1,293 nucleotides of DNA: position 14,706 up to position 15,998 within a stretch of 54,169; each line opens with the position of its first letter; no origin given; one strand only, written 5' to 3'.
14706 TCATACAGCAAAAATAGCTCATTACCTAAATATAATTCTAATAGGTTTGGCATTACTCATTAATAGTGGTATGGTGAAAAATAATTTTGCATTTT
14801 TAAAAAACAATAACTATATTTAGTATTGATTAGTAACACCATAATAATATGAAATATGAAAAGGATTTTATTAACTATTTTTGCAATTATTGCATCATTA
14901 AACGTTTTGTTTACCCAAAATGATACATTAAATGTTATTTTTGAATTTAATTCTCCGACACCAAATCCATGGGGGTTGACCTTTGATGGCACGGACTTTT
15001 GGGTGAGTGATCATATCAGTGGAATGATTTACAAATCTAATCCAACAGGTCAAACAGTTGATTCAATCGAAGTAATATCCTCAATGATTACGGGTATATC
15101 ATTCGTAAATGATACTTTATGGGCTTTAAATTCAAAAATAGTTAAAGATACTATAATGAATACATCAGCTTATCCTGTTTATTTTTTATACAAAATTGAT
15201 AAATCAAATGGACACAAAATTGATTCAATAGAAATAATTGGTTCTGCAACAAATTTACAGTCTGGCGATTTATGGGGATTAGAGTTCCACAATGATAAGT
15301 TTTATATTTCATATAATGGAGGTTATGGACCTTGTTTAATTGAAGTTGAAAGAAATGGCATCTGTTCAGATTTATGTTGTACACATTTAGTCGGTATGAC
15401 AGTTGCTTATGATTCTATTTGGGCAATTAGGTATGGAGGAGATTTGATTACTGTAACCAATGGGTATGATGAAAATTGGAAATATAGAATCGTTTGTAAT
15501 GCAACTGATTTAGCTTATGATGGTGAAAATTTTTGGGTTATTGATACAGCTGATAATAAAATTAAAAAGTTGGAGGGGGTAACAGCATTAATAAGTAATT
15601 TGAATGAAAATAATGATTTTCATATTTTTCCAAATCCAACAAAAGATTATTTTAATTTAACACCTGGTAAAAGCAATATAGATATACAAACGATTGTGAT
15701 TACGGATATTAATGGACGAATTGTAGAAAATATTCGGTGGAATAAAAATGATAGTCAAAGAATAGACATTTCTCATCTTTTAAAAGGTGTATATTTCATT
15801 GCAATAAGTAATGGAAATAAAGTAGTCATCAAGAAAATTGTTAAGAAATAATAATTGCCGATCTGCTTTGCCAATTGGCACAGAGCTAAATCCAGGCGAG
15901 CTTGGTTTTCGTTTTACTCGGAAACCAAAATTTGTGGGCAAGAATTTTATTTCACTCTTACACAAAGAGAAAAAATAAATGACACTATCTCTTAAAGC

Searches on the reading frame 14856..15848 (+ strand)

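Call 13: search_protein_families(library=pfam, proteins=[window:14856-15848:+], max_evalue=0.01)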
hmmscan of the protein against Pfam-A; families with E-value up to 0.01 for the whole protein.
window:14856-15848:+ (331 aa): 1 family
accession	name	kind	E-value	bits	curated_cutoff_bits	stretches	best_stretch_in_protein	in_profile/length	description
PF18962.6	Por_Secre_tail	-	1.2e-16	61.1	27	1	257-329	1-74/75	Secretion system C-terminal sorting domain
